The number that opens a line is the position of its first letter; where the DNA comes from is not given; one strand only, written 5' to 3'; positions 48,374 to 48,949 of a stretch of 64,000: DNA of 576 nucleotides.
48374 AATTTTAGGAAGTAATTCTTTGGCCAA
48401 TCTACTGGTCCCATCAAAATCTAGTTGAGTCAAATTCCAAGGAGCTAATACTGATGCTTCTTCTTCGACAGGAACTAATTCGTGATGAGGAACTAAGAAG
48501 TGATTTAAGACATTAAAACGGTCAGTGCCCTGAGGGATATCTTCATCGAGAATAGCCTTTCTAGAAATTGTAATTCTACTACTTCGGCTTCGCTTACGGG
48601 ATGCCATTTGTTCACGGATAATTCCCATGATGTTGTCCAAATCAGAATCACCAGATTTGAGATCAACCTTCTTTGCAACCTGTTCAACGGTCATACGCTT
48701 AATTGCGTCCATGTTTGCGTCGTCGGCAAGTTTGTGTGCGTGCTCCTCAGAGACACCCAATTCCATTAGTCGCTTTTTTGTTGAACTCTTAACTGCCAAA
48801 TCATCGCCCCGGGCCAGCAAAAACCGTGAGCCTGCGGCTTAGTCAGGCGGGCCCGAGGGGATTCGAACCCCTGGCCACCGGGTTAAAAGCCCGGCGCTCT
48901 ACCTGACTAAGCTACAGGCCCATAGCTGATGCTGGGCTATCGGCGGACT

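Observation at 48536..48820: RpoH is about 2.5x normal size: an N-terminal helix-hairpin-helix-like domain plus a basic linker precede the Rpb5-C core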

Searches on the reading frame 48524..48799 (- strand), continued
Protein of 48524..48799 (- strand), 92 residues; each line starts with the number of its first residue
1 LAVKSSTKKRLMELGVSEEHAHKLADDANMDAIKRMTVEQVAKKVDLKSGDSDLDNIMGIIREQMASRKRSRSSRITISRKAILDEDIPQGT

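Call 59: find_encoding_contigs(protein=P0250, flank=10000, max_places=3)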
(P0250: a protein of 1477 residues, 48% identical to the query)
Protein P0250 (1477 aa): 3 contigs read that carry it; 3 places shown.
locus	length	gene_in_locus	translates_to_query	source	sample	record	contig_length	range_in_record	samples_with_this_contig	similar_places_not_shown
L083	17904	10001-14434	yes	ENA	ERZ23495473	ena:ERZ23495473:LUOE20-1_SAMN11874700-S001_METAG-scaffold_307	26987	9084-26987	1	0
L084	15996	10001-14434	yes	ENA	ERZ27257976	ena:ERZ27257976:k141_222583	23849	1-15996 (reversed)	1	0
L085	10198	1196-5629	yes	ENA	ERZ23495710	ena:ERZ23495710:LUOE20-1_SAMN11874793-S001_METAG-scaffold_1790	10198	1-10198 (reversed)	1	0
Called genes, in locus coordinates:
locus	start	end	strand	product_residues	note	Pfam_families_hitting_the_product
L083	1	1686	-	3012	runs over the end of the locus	-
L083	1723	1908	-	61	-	-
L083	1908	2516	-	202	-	-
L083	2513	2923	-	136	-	-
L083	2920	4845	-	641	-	-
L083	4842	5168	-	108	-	PF00684:DnaJ_CXXCXGXG (faint)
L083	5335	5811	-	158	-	PF00293:NUDIX, PF14815:NUDIX_4 (weak)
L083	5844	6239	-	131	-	-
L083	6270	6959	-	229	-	-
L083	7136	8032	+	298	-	-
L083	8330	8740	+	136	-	-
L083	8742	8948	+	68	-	-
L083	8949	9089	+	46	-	-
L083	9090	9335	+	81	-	-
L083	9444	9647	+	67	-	-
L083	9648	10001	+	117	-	-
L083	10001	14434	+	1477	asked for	-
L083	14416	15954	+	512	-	-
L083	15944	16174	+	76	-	-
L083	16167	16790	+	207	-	-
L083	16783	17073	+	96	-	-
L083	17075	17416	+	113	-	-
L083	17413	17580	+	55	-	PF21983:NikA-like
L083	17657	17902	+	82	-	?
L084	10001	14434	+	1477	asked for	-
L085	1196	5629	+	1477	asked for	-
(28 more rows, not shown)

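Call 61: search_protein_families(library=phrogs, proteins=[L083:2923-4845:-, L083:14416-15951:+, L083:7136-8029:+, L083:6273-6959:-, L083:16167-16787:+, L083:1911-2516:-, L083:8330-8737:+, L083:9648-9998:+, L083:17075-17413:+, L083:4-1686:-], max_evalue=0.01)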
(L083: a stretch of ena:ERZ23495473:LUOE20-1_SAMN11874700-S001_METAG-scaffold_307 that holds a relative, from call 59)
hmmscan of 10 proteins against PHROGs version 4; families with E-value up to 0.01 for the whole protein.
L083:2923-4845:- (641 aa): 0 families

L083:14416-15951:+ (512 aa): 1 family
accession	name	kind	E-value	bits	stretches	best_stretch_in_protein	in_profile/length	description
phrog_17568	-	DNA, RNA and nucleotide metabolism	3.4e-12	47.6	1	101-200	57-148/166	thymidylate synthase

L083:7136-8029:+ (298 aa): 0 families

L083:6273-6959:- (229 aa): 0 families

L083:16167-16787:+ (207 aa): 0 families

L083:1911-2516:- (202 aa): 4 families
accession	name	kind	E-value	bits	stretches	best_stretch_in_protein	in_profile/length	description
phrog_9961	-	unknown function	0.0021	19.7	1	4-42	4-43/99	-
phrog_12902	-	unknown function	0.0038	18.5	1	3-35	19-50/61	-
phrog_17382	-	unknown function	0.0048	17.5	1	5-38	180-211/273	-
phrog_14965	-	unknown function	0.0075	16.8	0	3-60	99-147/200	-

L083:8330-8737:+ (136 aa): 0 families

L083:9648-9998:+ (117 aa): 0 families

L083:17075-17413:+ (113 aa): 0 families

L083:4-1686:- (561 aa): 0 families

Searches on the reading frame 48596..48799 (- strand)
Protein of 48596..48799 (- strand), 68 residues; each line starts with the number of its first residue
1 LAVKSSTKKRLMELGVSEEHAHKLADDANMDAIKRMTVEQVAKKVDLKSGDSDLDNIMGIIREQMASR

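Call 29: search_solved_structures(query=A3, max_evalue=10, show_alignments=5)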
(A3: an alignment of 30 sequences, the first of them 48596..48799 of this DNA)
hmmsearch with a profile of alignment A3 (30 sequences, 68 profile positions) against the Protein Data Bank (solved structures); distinct sequences matched with E-value up to 10: 7.
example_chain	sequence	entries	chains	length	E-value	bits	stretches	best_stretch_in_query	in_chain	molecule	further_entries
8vd6_A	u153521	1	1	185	0.0014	22.1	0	45-45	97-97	CAP REPEAT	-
5k27_A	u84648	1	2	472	0.77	13.4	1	22-59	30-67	ancMT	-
5kkg_A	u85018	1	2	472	0.77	13.4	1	22-59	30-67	ancMT E72A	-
5o0j_A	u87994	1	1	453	1.1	12.9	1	21-54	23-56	ADP-dependent glucokinase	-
5o0i_A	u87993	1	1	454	1.1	12.9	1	21-54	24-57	ADP-dependent glucokinase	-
1l2l_A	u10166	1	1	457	1.1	12.9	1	21-54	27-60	ADP-dependent Glucokinase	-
9kpq_A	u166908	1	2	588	1.1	12.8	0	9-26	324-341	1-deoxy-D-xylulose-5-phosphate synthase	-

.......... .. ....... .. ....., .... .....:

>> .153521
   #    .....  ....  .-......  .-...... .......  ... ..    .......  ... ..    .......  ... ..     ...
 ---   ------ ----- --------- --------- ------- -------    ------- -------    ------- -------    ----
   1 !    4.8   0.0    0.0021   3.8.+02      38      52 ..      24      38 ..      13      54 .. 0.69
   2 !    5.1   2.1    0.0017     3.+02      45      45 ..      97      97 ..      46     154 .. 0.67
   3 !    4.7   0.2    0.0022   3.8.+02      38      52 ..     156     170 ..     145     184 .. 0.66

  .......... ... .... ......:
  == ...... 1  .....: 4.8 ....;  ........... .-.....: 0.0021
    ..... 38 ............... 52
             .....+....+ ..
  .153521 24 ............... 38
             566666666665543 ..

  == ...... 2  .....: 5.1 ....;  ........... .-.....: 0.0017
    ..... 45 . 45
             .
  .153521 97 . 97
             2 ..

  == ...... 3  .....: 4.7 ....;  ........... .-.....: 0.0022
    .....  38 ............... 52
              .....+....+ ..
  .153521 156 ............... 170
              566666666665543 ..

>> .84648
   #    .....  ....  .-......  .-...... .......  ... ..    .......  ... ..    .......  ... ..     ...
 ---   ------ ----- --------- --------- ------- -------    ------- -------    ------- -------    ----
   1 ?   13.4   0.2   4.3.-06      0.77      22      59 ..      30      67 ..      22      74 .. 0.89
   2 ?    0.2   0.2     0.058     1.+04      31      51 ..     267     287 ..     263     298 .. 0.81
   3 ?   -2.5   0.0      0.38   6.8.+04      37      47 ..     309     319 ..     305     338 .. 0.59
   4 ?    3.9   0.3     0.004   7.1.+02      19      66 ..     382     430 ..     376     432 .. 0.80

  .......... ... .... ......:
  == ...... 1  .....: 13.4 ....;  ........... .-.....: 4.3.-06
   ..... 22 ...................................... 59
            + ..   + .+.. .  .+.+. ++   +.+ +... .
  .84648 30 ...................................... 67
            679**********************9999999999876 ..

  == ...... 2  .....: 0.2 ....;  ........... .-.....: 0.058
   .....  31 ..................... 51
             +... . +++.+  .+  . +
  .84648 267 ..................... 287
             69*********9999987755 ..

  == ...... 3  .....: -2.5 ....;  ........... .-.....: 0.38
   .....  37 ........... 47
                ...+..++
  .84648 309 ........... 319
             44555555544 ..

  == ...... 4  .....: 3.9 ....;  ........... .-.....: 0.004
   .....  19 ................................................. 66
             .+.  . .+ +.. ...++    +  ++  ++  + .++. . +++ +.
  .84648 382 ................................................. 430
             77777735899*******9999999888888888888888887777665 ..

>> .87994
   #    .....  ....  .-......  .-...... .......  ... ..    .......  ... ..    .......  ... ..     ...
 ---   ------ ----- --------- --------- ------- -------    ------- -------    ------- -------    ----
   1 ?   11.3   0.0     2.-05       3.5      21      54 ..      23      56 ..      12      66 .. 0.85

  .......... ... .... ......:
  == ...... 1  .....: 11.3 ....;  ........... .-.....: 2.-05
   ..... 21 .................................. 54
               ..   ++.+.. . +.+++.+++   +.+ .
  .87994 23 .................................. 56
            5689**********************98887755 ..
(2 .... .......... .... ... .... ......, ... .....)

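Call 31: find_related_loci(query=A3, collection=viral_contigs, flank=6000)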
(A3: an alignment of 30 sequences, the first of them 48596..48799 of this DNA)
Query A3 (68 aa) in viral_contigs; peptide patterns used: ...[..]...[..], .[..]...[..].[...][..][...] (x = any residue, [..] = any of these).
62 stretches matched a pattern, but none encodes a relative of the query by tblastn (E <= 1e-3).

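Call 35: predict_structure(alignment_id=A3)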
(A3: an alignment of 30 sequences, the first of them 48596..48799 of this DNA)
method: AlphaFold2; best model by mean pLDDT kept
length: 68 residues; sequences in the alignment: 30
mean_pLDDT: 79.5   pTM: 0.58
mean pLDDT of the five models: 79.5, 79.2, 78.3, 78.0, 74.0
residues with pLDDT >= 90: 0; 70-90: 61; 50-70: 3; < 50: 4
segments of 3 or more residues with pLDDT < 50: 1-3
pLDDT, mean of each block of 10 residues (from residue 1): 66 84 81 84 83 84 73
secondary structure, 60 per line:
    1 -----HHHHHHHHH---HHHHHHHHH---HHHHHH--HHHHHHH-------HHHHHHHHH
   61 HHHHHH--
elements in order: H6-14 H18-26 H30-35 H38-44 H52-66

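Call 38: fold_search(model_id=the predicted structure, library=pdb)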
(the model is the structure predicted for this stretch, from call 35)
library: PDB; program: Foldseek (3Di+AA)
matches with E <= 10: 149; with E <= 0.001: 0
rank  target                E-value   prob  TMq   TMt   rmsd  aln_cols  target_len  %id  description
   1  4mtn                  7.5e-01  0.57  0.49  0.12   4.0        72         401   15  Crystal structure of transcription termination factor NusA from Planctomyces limnophilus DSM 3776 (released 2013-10-02)
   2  6qwv_B                9.5e-01  0.91  0.68  0.33   2.3        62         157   16  SARM1 SAM1-2 domains (released 2019-07-03)
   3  6o0s_F                1.1e+00  0.80  0.62  0.34   2.8        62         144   14  Crystal structure of the tandem SAM domains from human SARM1 (released 2019-09-04)
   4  1b4f_D                1.2e+00  0.84  0.69  0.63   3.8        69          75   13  OLIGOMERIC STRUCTURE OF THE HUMAN EPHB2 RECEPTOR SAM DOMAIN (released 1999-02-16)
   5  4bxo_A                1.3e+00  0.60  0.61  0.24   5.0        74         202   12  Architecture and DNA recognition elements of the Fanconi anemia FANCM- FAAP24 complex (released 2013-08-28)
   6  6o0s_C                1.5e+00  0.72  0.62  0.34   2.8        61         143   15  Crystal structure of the tandem SAM domains from human SARM1 (released 2019-09-04)
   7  6qwv_I                1.6e+00  0.82  0.67  0.35   2.2        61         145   16  SARM1 SAM1-2 domains (released 2019-07-03)
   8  4ude_B                1.7e+00  0.75  0.69  0.62   3.1        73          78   14  An oligomerization domain confers pioneer properties to the LEAFY master floral regulator (released 2016-03-02)
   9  9hjo_A                1.7e+00  0.72  0.64  0.24   2.7        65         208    9  FANCM-FAAP24-dsDNA complex (released 2025-06-11)
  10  2zuc_A                1.7e+00  0.60  0.57  0.16   2.5        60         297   15  Crystal structure of left-handed RadA filament (released 2009-04-07)
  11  6qwv_A                1.8e+00  0.77  0.68  0.36   2.3        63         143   16  SARM1 SAM1-2 domains (released 2019-07-03)
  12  6qwv_C                1.8e+00  0.66  0.63  0.33   2.8        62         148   14  SARM1 SAM1-2 domains (released 2019-07-03)
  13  7ld0_A                1.8e+00  0.63  0.63  0.10   2.9        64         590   14  Cryo-EM structure of ligand-free Human SARM1 (released 2021-03-10)
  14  6o0s_D                1.9e+00  0.75  0.66  0.36   2.3        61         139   16  Crystal structure of the tandem SAM domains from human SARM1 (released 2019-09-04)
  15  1z00_MODEL_1_B        1.9e+00  0.51  0.63  0.53   4.7        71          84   10  Solution structure of the C-terminal domain of ERCC1 complexed with the C-terminal domain of XPF (released 2005-12-20)
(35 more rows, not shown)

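Call 39: search_protein_families(library=pfam, alignment_id=A3, max_evalue=10)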
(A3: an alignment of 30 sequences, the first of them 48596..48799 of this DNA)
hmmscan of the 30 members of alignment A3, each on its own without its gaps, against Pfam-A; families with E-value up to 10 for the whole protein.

A. member 1, window:48596-48799:- (68 aa): 1 family
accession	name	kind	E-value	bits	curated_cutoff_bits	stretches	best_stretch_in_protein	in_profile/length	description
PF25137.1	ADH_Fe_C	-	0.0065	16.6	27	1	6-43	146-183/194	Fe-containing alcohol dehydrogenase family, C-terminal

B. families by the number of members that match (of 30 scanned): 21 families
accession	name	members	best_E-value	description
PF08281.18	Sigma70_r4_2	4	0.01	Sigma-70, region 4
PF25137.1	ADH_Fe_C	3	0.0041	Fe-containing alcohol dehydrogenase family, C-terminal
PF19187.6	HTH_PafC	2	0.017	PafC helix-turn-helix domain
PF22554.1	Chap-C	2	0.035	TY-Chap C-terminal domain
PF09003.16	Arm-DNA-bind_1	2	0.044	Bacteriophage lambda integrase, Arm DNA-binding domain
PF00325.26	Crp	1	0.01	Bacterial regulatory proteins, crp family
PF09918.14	DUF2148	1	0.013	Uncharacterized protein containing a ferredoxin domain (DUF2148)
PF02742.21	Fe_dep_repr_C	1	0.031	Iron dependent repressor, metal binding and dimerisation domain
PF09957.15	VapB_antitoxin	1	0.055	Bacterial antitoxin of type II TA system, VapB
PF03448.22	MgtE_N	1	0.06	MgtE intracellular N domain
PF06815.18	RVT_connect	1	0.061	Reverse transcriptase connection domain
PF14151.11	YfhD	1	0.093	YfhD-like protein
PF14579.12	HHH_6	1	0.096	Helix-hairpin-helix motif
PF14847.12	Ras_bdg_2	1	0.1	Ras-binding domain of Byr2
PF19918.4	bpX2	1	0.11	MoxR-vWA-beta-propeller ternary system domain bpX2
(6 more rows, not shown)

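Call 58: fold_search(model_id=the predicted structure, library=viral)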
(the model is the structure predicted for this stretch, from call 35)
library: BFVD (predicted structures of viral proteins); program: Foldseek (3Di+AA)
matches with E <= 10: 182; with E <= 0.001: 0
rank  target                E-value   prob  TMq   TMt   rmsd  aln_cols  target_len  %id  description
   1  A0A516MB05            1.1e+00  0.25  0.41  0.29   8.0        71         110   14  (no name in the UniProt tables at hand)
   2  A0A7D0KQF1            1.1e+00  0.51  0.50  0.45   4.8        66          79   15  (no name in the UniProt tables at hand)
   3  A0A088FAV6            1.1e+00  0.20  0.33  0.12   8.1        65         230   22  (no name in the UniProt tables at hand)
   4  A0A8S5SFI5            1.2e+00  0.10  0.30  0.15  11.8        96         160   16  Arginine repressor [Siphoviridae sp. ctXfh4]
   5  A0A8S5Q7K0            1.3e+00  0.20  0.39  0.35  11.4        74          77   18  Uncharacterized protein [Siphoviridae sp. ct5qs5]
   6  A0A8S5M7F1            1.3e+00  0.06  0.24  0.17  14.3       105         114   19  L20 Mitochondrial ribosomal protein subunit L20 [Siphoviridae sp. ctrgt10]
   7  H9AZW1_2              1.6e+00  0.57  0.57  0.06   4.0        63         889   25  VP1 [Haloarcula hispanica icosahedral virus 2]
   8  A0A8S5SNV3            1.6e+00  0.20  0.40  0.35   5.8        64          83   16  Putative DNA-binding protein [Siphoviridae sp. ctCb814]
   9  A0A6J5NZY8            1.6e+00  0.16  0.36  0.13   6.2        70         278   26  Uncharacterized protein [uncultured Caudovirales phage]
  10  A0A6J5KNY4            1.7e+00  0.14  0.35  0.31   6.1        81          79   11  Chromosomal replication initiator, DnaA C-terminal [uncultured Caudovirales phage]
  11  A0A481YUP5            1.8e+00  0.60  0.59  0.25   2.4        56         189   21  SAM domain sterile alpha motif protein [Marseillevirus LCMAC103]
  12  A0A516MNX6            2.0e+00  0.08  0.31  0.16   8.9        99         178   13  (no name in the UniProt tables at hand)
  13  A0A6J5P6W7            2.2e+00  0.08  0.27  0.15   8.4        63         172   24  Uncharacterized protein [uncultured Caudovirales phage]
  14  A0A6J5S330            2.4e+00  0.06  0.28  0.22  11.4        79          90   10  Uncharacterized protein [uncultured Caudovirales phage]
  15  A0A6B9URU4            2.5e+00  0.69  0.69  0.14   2.0        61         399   15  (no name in the UniProt tables at hand)
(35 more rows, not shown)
